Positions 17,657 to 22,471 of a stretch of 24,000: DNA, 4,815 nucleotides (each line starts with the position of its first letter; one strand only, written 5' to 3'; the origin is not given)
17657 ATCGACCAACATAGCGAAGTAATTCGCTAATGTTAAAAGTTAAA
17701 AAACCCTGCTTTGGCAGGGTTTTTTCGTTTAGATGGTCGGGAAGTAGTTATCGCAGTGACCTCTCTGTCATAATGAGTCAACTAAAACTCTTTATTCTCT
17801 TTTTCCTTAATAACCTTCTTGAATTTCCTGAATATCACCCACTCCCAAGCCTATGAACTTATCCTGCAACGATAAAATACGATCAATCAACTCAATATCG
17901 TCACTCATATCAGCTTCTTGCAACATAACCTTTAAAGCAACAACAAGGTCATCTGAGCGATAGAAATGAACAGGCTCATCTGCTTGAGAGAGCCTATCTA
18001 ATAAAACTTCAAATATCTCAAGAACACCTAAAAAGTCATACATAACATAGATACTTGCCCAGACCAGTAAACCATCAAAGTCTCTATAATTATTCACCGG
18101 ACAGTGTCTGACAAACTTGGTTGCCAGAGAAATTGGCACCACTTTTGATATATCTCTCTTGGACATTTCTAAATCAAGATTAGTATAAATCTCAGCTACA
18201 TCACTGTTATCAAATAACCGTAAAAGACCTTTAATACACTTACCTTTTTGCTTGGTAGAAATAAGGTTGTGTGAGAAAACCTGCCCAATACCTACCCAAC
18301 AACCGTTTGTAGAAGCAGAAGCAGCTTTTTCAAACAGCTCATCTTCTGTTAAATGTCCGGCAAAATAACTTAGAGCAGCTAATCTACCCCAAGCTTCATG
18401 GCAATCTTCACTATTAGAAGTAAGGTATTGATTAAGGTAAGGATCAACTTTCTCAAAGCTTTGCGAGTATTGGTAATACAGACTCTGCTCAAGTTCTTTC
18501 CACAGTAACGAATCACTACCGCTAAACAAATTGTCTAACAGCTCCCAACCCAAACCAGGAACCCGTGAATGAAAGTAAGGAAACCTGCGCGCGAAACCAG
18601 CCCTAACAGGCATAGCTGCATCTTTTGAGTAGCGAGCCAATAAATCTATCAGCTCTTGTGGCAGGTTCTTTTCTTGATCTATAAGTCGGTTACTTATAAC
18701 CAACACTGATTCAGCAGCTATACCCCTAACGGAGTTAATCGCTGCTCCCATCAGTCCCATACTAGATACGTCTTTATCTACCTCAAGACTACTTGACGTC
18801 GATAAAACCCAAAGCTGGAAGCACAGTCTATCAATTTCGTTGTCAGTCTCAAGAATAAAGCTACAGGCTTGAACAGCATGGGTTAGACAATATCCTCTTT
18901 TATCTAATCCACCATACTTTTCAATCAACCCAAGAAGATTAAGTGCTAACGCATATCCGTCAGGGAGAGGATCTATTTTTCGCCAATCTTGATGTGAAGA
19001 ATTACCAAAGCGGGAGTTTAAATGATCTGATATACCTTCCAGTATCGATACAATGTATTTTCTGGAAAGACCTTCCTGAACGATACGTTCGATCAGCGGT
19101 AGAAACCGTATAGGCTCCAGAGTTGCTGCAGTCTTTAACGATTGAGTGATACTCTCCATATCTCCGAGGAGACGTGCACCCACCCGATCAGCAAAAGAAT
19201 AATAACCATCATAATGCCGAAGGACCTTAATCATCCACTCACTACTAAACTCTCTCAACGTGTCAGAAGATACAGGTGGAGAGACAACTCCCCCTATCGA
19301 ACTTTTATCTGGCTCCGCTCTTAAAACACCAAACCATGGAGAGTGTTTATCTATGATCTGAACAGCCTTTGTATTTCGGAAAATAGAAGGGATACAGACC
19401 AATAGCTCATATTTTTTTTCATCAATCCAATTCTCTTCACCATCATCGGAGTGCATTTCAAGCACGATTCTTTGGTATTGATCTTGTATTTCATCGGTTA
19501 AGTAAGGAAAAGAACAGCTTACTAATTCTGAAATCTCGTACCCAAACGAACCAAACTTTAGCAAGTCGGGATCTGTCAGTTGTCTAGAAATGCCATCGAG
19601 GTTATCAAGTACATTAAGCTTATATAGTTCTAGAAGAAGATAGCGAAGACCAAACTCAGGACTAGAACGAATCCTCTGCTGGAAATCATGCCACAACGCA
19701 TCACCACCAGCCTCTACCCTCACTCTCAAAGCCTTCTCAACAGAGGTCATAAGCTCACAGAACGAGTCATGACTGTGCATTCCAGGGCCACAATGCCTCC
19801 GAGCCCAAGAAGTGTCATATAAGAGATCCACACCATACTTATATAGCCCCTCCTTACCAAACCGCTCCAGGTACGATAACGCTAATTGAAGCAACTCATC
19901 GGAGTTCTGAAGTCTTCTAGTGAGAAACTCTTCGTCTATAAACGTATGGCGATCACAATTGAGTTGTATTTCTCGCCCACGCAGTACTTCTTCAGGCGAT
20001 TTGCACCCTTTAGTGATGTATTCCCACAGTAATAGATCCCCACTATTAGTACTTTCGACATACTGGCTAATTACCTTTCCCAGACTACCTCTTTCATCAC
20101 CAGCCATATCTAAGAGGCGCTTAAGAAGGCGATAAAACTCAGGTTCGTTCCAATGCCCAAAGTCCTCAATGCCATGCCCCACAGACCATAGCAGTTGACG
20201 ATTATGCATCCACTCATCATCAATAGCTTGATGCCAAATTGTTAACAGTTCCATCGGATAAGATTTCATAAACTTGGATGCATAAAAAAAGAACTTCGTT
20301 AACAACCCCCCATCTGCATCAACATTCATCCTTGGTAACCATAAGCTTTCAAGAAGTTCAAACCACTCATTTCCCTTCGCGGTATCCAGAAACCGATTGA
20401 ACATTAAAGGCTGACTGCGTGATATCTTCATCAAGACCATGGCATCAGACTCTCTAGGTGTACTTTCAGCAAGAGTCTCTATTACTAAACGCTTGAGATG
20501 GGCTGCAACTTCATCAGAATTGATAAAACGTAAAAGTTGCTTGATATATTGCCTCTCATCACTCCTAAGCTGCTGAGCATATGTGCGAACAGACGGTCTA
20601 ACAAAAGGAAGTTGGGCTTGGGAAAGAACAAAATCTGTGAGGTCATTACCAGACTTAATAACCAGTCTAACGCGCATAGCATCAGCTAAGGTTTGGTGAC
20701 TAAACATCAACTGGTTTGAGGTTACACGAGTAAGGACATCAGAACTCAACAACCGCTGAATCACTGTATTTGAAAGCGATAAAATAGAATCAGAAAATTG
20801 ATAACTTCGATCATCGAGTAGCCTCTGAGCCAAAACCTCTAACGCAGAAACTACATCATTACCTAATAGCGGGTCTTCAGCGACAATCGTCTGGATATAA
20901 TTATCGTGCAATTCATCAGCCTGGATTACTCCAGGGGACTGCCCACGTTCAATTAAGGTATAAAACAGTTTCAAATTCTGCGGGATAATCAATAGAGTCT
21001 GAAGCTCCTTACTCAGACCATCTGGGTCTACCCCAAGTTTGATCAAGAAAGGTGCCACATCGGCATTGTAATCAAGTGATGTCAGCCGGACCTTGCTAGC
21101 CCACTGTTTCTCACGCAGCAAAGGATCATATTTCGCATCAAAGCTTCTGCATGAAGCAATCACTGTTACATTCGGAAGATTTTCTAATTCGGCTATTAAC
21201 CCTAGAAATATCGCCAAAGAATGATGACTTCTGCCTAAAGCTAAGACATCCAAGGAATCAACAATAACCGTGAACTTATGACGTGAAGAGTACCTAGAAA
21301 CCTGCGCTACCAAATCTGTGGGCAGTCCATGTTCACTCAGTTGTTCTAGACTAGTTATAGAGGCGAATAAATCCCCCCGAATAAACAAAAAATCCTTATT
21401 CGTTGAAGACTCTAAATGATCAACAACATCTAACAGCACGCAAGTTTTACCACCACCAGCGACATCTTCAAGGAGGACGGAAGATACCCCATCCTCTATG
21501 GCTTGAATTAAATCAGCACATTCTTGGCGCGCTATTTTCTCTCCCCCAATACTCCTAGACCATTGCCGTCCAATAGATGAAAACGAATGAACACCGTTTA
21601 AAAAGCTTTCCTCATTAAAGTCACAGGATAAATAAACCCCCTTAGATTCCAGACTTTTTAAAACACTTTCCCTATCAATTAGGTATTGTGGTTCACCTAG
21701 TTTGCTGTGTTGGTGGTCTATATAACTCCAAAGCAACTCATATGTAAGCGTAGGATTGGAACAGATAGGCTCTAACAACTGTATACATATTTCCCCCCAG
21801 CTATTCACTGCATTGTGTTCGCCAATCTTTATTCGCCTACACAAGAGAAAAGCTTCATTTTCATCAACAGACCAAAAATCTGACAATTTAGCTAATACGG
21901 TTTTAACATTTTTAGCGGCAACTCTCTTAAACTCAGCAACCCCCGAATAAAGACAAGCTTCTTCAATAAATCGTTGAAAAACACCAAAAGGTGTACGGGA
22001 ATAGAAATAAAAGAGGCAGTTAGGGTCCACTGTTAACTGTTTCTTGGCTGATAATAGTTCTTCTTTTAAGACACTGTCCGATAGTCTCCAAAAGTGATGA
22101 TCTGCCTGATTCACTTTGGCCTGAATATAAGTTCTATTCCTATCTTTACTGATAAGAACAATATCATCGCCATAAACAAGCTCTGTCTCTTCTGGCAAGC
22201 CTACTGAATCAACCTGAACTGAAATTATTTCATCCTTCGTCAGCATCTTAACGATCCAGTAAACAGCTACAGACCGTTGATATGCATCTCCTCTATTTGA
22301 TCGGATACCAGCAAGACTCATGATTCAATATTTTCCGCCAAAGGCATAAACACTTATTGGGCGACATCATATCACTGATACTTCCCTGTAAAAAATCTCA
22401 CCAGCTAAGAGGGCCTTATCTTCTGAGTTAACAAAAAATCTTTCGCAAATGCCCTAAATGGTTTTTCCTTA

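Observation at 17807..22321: Single 1504-aa gene with nuclease, STAND-like NTPase and long unknown C-terminus: candidate NLR/Avs-like antiphage system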

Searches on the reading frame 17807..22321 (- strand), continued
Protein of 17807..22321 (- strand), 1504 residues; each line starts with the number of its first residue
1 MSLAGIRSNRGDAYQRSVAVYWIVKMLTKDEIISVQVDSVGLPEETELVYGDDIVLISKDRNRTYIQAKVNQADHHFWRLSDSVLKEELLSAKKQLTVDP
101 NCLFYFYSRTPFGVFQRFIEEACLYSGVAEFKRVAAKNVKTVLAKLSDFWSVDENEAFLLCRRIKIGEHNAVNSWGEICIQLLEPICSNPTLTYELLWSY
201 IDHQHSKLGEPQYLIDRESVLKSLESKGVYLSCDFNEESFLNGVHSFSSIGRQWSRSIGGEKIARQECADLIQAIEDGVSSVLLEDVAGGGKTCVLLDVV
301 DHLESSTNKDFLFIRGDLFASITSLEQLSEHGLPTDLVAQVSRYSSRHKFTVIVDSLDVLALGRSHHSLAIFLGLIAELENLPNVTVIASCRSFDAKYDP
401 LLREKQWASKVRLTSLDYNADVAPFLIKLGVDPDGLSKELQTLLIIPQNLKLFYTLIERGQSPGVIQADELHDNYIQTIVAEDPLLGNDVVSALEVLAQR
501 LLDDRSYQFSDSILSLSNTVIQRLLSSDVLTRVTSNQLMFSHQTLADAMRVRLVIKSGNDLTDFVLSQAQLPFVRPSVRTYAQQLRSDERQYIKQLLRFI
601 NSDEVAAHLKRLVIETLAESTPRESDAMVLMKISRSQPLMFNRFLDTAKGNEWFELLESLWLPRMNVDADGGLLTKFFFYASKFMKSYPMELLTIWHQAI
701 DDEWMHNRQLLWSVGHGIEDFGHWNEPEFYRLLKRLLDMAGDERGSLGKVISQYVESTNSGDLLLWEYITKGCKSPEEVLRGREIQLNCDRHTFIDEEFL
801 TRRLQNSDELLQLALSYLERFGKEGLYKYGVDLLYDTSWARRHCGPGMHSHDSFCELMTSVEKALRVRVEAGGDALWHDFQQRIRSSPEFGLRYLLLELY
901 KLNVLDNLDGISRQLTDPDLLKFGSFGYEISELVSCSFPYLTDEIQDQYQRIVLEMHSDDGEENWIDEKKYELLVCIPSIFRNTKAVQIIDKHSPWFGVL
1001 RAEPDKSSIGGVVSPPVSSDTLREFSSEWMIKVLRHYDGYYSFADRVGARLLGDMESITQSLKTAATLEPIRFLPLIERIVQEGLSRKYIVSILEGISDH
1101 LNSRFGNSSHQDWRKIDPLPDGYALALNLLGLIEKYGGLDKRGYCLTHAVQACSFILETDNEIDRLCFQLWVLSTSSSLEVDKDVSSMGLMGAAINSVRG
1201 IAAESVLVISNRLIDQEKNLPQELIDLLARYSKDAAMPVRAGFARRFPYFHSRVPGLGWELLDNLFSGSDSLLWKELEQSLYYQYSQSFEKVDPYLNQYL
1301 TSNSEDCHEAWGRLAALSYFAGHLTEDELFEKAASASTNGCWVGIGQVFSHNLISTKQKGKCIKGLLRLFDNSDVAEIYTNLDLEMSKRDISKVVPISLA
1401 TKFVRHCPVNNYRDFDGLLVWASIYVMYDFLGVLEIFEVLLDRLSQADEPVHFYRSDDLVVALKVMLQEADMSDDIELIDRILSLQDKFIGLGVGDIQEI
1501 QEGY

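Call 75: search_protein_families(library=phrogs, proteins=[L168:2184-4181:-, L168:4165-5652:-, L168:5851-7944:-, L168:7925-8395:-, L168:8994-9530:-, L168:14663-15250:-, L168:15247-15972:-, L168:15969-16847:-, L168:16895-17506:-, L168:17846-18514:+], max_evalue=0.00001)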
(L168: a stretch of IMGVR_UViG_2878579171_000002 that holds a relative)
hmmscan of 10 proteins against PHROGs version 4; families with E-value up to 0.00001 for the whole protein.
L168:2184-4181:- (665 aa): 12 families
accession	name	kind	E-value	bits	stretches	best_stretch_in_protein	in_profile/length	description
phrog_133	-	head and packaging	9.7e-177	590.5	1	3-659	4-664/668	head maturation protease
phrog_4523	-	head and packaging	5.4e-63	214.7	1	225-660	207-641/644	major head and protease protein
phrog_94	-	head and packaging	9.1e-63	214.7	1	6-436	69-476/622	head maturation protease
phrog_2976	-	head and packaging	4.5e-58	198.8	1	3-408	3-357/394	head maturation protease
phrog_3348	-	unknown function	2.1e-53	183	1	4-271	20-293/386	-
phrog_1684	-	head and packaging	2.2e-33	117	1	41-249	66-268/284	head maturation protease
phrog_53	-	head and packaging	1.6e-26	94.6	1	35-292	105-391/583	head maturation protease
phrog_1827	-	other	3.8e-14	53.5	1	21-144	26-149/202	ATP-dependent protease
phrog_23753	-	head and packaging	5.5e-11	43.6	1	26-198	22-191/298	head maturation protease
phrog_13984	-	unknown function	6.1e-11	43.6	1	5-109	18-122/123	-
phrog_33547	-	unknown function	6.5e-08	32.9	1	39-174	21-155/357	-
phrog_29592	-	unknown function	4.2e-06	26.3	1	374-659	588-887/893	-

L168:4165-5652:- (495 aa): 5 families
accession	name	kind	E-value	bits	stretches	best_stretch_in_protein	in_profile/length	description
phrog_21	-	head and packaging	4.6e-81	274.2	1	3-490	7-525/1362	portal protein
phrog_12037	-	unknown function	7.9e-38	131.2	1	5-189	2-184/212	-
phrog_537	-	head and packaging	1.8e-34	120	1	294-488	27-224/233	portal protein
phrog_20042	-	unknown function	9.9e-19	68.8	1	5-116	2-111/119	-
phrog_26857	-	unknown function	7.1e-17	63.4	1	5-125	2-120/143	-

L168:5851-7944:- (697 aa): 6 families
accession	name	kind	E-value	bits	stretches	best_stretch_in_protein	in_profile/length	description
phrog_15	-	head and packaging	1.2e-194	651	1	14-684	335-964/1330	terminase large subunit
phrog_15657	-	unknown function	4.3e-27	96.1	1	310-584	5-229/230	-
phrog_12089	-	unknown function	5.6e-27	95.7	1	520-685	11-182/208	-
phrog_23163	-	unknown function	2.2e-24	86.6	1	16-133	6-125/130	-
phrog_33134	-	head and packaging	1.2e-14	55.7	1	281-389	16-122/132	terminase large subunit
phrog_4145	-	head and packaging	4e-07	30.5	1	18-200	13-198/209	terminase large subunit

L168:7925-8395:- (156 aa): 2 families
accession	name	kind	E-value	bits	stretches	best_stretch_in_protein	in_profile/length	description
phrog_141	-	head and packaging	6.5e-34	117.9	1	1-154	9-162/183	terminase small subunit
phrog_5710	-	unknown function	1.5e-06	29.4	1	8-97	10-93/129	-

L168:8994-9530:- (178 aa): 4 families
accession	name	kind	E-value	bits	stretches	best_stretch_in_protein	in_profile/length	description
phrog_7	-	lysis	2.9e-50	172.3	1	1-176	518-698/873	endolysin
phrog_7910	-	lysis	5.7e-20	72.7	1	78-178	2-96/96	endolysin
phrog_33083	-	lysis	9.4e-19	68.4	1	29-171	1-138/456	endolysin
phrog_10457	-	lysis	1.7e-09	38.8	1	81-174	14-94/95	endolysin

L168:14663-15250:- (195 aa): 1 family
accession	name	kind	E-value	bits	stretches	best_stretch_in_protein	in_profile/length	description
phrog_127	-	transcription regulation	2.4e-13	51.3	1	1-119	1-128/253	anti-termination protein Q-like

L168:15247-15972:- (241 aa): 5 families
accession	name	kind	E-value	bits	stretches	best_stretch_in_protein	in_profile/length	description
phrog_50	-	DNA, RNA and nucleotide metabolism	1.7e-71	243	1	6-237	273-514/570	DnaC-like helicase loader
phrog_3277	-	DNA, RNA and nucleotide metabolism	5.4e-40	138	1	90-236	5-156/168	DnaC-like helicase loader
phrog_27475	-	unknown function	1e-10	41.8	1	99-235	446-585/599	-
phrog_26922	-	DNA, RNA and nucleotide metabolism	2.8e-06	28.9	0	153-228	5-80/92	DnaC-like helicase loader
phrog_15321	-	unknown function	5.2e-06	27.6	0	155-227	3-81/93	-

L168:15969-16847:- (292 aa): 5 families
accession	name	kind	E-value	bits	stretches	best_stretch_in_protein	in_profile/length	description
phrog_9773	-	DNA, RNA and nucleotide metabolism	1.1e-23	85.3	1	12-240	4-236/288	replication initiation O-like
phrog_6493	-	DNA, RNA and nucleotide metabolism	2e-19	70.9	1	21-134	14-126/261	DnaD-like helicase loader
phrog_428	-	DNA, RNA and nucleotide metabolism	5.1e-14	53.3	1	15-175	88-224/455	replication initiation protein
phrog_678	-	DNA, RNA and nucleotide metabolism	7e-08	33.4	1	35-209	75-231/346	replication initiation O-like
phrog_1347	-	unknown function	4.7e-07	29.9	1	17-154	10-140/417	-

L168:16895-17506:- (203 aa): 1 family
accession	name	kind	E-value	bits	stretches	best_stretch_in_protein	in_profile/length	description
phrog_163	-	transcription regulation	3.7e-25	90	1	13-193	7-166/168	CII-like transcriptional activator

L168:17846-18514:+ (222 aa): 9 families
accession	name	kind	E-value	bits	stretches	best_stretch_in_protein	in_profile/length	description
phrog_4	-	transcription regulation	6.6e-50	171.2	1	3-217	130-335/400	transcriptional repressor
phrog_8558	-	unknown function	4.7e-32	111.6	1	125-219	15-109/114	-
phrog_8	-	transcription regulation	1.5e-15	58.5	1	3-76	71-144/346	transcriptional regulator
phrog_3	-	transcription regulation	3.8e-13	51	1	3-84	83-163/430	transcriptional repressor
phrog_811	-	DNA, RNA and nucleotide metabolism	2.2e-10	41.2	1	124-215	42-129/140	UmuD-like protein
phrog_2967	-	transcription regulation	2.4e-10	41.3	1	3-94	5-92/225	transcriptional regulator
phrog_1373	-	transcription regulation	4.9e-10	40.6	1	9-82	64-136/166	transcriptional regulator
phrog_2439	-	transcription regulation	2.1e-07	31.1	1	9-64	8-63/367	transcriptional regulator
phrog_2328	-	transcription regulation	1.1e-06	29.4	1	7-61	14-68/128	transcriptional repressor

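Call 89: search_dna_similar(query=window:17810-22321:-, collection=plasmids, mode=protein, max_rows=12, max_evalue=1e-20)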
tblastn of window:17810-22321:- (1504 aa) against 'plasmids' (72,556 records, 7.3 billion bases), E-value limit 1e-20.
Records with a match: 7; places in all: 7; records where one place covers at least 80% of the query: 6.
Best place of each record, by identity: <60% 7.
By first word of the organism name: Nostoc 3; Tolypothrix 2; Microchaete 1; Herpetosiphon 1.
By predicted mobility (MOB-suite, as given by PLSDB): conjugative 5; non-mobilizable 2.
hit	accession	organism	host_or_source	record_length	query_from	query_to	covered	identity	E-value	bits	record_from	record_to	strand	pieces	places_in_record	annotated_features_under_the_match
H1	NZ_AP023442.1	Nostoc sp. MS1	-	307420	1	1500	99%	33.2%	2e-148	779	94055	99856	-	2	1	ATP-binding protein | hypothetical protein | IS630 family transposase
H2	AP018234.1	Microchaete diplosiphon NIES-3275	-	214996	117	1500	92%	32.7%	0e+0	712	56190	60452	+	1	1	pentapeptide repeat-containing protein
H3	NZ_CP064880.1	Tolypothrix sp. PCC 7601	Fresh water sample,Fresh water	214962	117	1500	92%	32.7%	0e+0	712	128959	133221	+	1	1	caspase family protein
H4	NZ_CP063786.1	Tolypothrix sp. PCC 7712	Soil sample,soil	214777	117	1500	92%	32.7%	0e+0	712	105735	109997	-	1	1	caspase family protein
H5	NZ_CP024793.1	Nostoc flagelliforme CCNUN1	cell culture,desert soil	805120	117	1500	92%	32.4%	0e+0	698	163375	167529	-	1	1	caspase family protein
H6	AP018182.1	Nostoc carneum NIES-2107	-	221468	117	1500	92%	32.1%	0e+0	700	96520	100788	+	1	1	pentapeptide repeat-containing protein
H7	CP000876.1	Herpetosiphon aurantiacus DSM 785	-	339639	255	724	31%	26.5%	1e-22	113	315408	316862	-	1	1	hypothetical protein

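Call 90: search_dna_similar(query=window:17810-22321:-, collection=phages, mode=protein, max_rows=12, max_evalue=1e-20)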
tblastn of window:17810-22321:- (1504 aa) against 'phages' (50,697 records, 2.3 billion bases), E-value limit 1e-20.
No match.

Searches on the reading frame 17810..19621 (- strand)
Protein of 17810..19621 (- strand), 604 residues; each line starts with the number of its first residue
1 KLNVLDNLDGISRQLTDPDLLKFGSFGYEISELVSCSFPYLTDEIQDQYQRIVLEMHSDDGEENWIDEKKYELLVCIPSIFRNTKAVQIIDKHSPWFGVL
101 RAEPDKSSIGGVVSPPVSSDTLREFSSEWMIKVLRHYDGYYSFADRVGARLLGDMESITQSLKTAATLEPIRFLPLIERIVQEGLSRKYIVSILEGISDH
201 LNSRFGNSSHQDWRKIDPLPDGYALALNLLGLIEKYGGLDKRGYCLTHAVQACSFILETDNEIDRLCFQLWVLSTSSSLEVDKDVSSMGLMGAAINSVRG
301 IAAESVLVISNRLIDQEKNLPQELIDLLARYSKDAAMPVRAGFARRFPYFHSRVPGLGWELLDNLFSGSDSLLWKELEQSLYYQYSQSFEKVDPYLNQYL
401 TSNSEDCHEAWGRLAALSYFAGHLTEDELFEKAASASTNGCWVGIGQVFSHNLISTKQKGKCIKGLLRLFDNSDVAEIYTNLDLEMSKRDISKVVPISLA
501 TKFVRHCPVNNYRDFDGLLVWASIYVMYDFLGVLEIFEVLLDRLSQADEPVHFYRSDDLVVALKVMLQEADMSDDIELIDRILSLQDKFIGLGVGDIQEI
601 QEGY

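Call 24: search_solved_structures(query=window:17810-19621:-, max_evalue=0.01, show_alignments=1)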
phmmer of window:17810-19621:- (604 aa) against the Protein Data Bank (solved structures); distinct sequences matched with E-value up to 0.01: 1.
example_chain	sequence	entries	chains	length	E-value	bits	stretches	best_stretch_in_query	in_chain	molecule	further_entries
9n00_A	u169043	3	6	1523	1.7e-55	191.7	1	7-598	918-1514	AAA family ATPase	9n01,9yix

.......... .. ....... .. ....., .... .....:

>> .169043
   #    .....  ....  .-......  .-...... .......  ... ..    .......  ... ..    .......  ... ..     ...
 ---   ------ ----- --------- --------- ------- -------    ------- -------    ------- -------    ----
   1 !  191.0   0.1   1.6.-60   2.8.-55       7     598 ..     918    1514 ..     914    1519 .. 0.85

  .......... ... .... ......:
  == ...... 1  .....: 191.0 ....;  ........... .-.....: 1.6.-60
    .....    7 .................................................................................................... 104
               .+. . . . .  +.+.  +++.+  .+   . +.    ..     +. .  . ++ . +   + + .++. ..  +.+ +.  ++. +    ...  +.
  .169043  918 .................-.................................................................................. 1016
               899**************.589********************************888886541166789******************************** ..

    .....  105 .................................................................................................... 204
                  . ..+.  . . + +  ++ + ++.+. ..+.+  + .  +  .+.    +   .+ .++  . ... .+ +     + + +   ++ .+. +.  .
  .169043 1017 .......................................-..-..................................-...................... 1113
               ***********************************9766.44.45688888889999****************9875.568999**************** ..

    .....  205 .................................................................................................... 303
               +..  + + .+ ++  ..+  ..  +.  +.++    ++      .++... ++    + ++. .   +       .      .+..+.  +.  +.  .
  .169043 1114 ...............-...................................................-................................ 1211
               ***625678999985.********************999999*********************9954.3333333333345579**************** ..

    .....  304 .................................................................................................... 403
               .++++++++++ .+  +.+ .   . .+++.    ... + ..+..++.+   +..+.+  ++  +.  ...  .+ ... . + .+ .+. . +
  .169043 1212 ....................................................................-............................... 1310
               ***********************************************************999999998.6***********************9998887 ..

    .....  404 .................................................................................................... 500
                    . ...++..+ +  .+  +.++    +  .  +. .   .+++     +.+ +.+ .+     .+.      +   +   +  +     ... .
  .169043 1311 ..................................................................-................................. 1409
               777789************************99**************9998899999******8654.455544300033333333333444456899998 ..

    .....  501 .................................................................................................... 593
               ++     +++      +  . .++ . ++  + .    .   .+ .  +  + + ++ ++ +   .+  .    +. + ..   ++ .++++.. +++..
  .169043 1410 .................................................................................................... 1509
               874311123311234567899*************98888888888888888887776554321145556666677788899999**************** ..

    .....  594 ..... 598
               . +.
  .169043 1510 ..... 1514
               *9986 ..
